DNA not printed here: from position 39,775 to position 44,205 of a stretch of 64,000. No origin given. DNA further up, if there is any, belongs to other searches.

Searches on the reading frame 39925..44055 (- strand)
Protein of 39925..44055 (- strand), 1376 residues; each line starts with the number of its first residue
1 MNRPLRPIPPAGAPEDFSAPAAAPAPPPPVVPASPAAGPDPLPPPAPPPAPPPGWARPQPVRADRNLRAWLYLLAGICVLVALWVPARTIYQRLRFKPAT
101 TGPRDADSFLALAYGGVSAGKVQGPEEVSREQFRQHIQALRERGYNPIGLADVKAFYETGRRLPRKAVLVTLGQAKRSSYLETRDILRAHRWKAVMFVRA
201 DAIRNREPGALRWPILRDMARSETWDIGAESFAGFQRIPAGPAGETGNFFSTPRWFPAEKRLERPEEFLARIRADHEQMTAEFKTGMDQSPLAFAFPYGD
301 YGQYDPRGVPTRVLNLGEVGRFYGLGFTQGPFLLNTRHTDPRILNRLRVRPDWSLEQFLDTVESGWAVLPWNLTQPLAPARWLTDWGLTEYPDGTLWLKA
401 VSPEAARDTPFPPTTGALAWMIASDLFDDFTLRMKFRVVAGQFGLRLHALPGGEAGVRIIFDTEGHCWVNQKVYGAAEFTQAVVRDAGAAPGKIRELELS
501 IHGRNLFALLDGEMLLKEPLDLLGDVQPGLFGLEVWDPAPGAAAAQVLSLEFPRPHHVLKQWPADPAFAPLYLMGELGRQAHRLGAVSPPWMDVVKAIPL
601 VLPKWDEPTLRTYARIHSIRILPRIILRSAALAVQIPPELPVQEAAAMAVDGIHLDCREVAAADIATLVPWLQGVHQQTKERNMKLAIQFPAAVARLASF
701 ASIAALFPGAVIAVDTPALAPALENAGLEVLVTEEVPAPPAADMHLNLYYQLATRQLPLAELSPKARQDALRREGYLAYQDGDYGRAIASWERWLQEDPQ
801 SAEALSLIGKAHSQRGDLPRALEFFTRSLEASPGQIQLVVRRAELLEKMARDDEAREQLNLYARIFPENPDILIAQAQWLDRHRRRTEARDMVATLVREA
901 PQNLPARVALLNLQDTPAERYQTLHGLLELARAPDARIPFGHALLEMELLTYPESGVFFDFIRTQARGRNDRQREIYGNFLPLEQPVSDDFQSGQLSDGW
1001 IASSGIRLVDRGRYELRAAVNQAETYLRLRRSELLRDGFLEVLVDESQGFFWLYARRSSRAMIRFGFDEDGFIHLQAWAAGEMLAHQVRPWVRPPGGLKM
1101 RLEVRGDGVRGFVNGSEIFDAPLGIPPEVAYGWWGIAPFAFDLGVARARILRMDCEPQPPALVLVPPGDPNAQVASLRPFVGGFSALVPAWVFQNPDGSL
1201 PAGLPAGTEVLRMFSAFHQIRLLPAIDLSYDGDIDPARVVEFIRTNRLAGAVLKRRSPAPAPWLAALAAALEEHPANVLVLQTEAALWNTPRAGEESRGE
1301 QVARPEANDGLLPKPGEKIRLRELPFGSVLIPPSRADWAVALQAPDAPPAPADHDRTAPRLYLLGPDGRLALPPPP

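Call 3: search_protein_families(library=pfam, proteins=[window:39925-44055:-], max_evalue=0.01)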
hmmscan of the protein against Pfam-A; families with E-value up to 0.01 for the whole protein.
window:39925-44055:- (1376 aa): 12 families
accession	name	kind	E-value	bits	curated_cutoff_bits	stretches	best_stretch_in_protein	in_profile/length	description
PF14559.12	TPR_19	-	3.2e-10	40.6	25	2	815-878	4-67/68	Tetratricopeptide repeat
PF07719.23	TPR_2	-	1.1e-09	38.1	27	1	802-834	1-33/34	Tetratricopeptide repeat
PF13432.12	TPR_16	-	9.9e-09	35.9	32.7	1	773-835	2-64/65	Tetratricopeptide repeat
PF13428.12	TPR_14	-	6.1e-06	26.9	23.5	1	839-878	4-43/44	Tetratricopeptide repeat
PF00515.34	TPR_1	-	2.1e-05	24.5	27.8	1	802-833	1-32/34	Tetratricopeptide repeat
PF13424.12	TPR_12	-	6.9e-05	23.4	30.1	1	784-831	26-74/77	Tetratricopeptide repeat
PF13371.12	TPR_9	-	0.00011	22.5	35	1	810-878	3-71/73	Tetratricopeptide repeat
PF01522.26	Polysacc_deac_1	-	0.00028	21.3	23.1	1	163-302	4-109/124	Polysaccharide deacetylase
PF13414.12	TPR_11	-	0.00077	19.5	26.8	1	775-815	1-41/42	TPR repeat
PF13431.12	TPR_17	-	0.00094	19.7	24.4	0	792-823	3-34/34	Tetratricopeptide repeat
PF23914.1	TPR_CcmH_CycH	-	0.0013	19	42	0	781-830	100-149/158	Cytochrome c-type biogenesis protein H TPR domain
PF13174.12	TPR_6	-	0.0025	18.8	26.3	0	841-868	5-32/33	Tetratricopeptide repeat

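Call 5: search_protein_families(library=ncbifam, proteins=[window:39925-44055:-], max_evalue=0.01)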
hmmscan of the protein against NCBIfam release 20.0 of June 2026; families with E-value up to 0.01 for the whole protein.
window:39925-44055:- (1376 aa): 17 families
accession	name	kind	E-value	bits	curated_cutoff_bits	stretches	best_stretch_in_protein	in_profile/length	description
NF011177.0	PRK14582.1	equivalog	3.2e-23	81.9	923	1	81-300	19-254/671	poly-beta-1,6-N-acetyl-D-glucosamine N-deacetylase PgaB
TIGR03938.2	deacetyl_PgaB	equivalog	9.1e-23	80.4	321.9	1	109-303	3-214/621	poly-beta-1,6-N-acetyl-D-glucosamine N-deacetylase PgaB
TIGR02917.1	PEP_TPR_lipo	equivalog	3.5e-12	45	312.2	1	752-907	143-298/899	XrtA/PEP-CTERM system TPR-repeat protein PrsT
NF040959.1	MamA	equivalog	5e-10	39.2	200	1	761-891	30-160/204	magnetosome protein MamA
NF011176.0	PRK14581.1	equivalog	2.4e-09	35.9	1091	1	101-300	41-254/673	poly-beta-1,6-N-acetyl-D-glucosamine N-deacetylase PgaB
TIGR02552.1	LcrH_SycD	equivalog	2.3e-06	27.4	104.8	1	767-870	17-120/136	SycD/LcrH family type III secretion system chaperone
NF008520.0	PRK11447.1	equivalog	3.3e-06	25.2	858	1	751-833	257-334/1157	cellulose synthase complex outer membrane protein BcsC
TIGR03939.1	PGA_TPR_OMP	equivalog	0.00011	20.6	366.65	1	780-904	65-188/800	poly-beta-1,6 N-acetyl-D-glucosamine export porin PgaA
NF008757.0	PRK11788.1-5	equivalog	0.00012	21.4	363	1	780-903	192-315/388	lipopolysaccharide assembly protein LapB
NF053607.1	CHU_0125_OmpA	equivalog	0.00028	19.5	620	1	773-864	24-115/639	CHU_0125 family OmpA-like outer membrane integrity protein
TIGR02521.1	type_IV_pilW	equivalog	0.00065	19.3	154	1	750-859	115-229/234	type IV pilus biogenesis/stability protein PilW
NF047371.1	FlcA_CTERM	equivalog_domain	0.00081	18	300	1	768-830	473-535/646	periplasmic flagellar collar protein FlcA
NF008755.0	PRK11788.1-3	equivalog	0.0011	18.3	430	1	781-916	193-327/388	lipopolysaccharide assembly protein LapB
NF002725.1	PRK02603.1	equivalog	0.0015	18.6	143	1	771-860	38-130/173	photosystem I assembly protein Ycf3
TIGR02795.1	tol_pal_ybgF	equivalog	0.0022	18.6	90.1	0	771-876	5-116/119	tol-pal system protein YbgF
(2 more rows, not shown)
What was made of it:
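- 39925..44055 (-): Partner operon, gene 2: 1376-aa membrane-anchored protein with a PgaB-like CE4 deacetylase and TPR repeats. Calls 3 and 5.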

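Call 76: search_solved_structures(query=window:39925-44055:-, max_evalue=1)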
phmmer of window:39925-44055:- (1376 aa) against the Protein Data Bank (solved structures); distinct sequences matched with E-value up to 1: 90 (the best 60 are shown).
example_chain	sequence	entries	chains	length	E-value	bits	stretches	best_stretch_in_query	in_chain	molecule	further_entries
9qhb_A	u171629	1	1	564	6.9e-54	186.4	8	761-835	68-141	Engineered tetratricopeptide repeat protein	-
9qhc_A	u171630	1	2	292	1.1e-28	102.9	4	762-835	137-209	Engineered tetratricopeptide repeat protein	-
8bu0_A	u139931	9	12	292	3.3e-28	101.3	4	762-835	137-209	Consensus tetratricopeptide repeat protein | Crystal structure of an 8-repeat consensus TPR superhelix with Zinc. | Monomer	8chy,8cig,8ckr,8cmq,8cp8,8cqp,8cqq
7obi_A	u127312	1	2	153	6.8e-18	67.1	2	769-838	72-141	CTPR-rv4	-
2fo7_A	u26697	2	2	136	7.1e-15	57.1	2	770-833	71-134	SYNTHETIC CONSENSUS TPR PROTEIN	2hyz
3vus_A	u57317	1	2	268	7.5e-15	57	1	127-301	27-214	Poly-beta-1,6-N-acetyl-D-glucosamine N-deacetylase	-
8ch0_A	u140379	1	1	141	8.4e-15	56.8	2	774-835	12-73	Consensus tetratricopeptide repeat protein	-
6vfh_A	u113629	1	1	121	2.9e-14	55.1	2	752-842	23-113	T33_dn10A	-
9gzg_A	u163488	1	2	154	5e-14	54.3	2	763-836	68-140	Engineered CTPR protein with glutamic acids for conductivity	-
4f9d_A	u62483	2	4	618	5.6e-14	54.1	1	127-301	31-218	Poly-beta-1,6-N-acetyl-D-glucosamine N-deacetylase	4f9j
6vfi_B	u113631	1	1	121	1.1e-13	53.1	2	778-841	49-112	O43_dn18B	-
3kd7_A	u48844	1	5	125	7.9e-11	43.7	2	764-842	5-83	CTPR390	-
1na0_A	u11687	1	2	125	2.3e-10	42.2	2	769-835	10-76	designed protein CTPR3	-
6vfj_B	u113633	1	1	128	4.7e-10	41.1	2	778-838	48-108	I53_dn5B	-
6v8e_A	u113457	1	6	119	1.4e-09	39.6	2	775-836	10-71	Designed protein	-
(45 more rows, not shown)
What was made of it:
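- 39925..44055 (-): PDB hits to PgaB/BpsB deacetylases (call 76).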
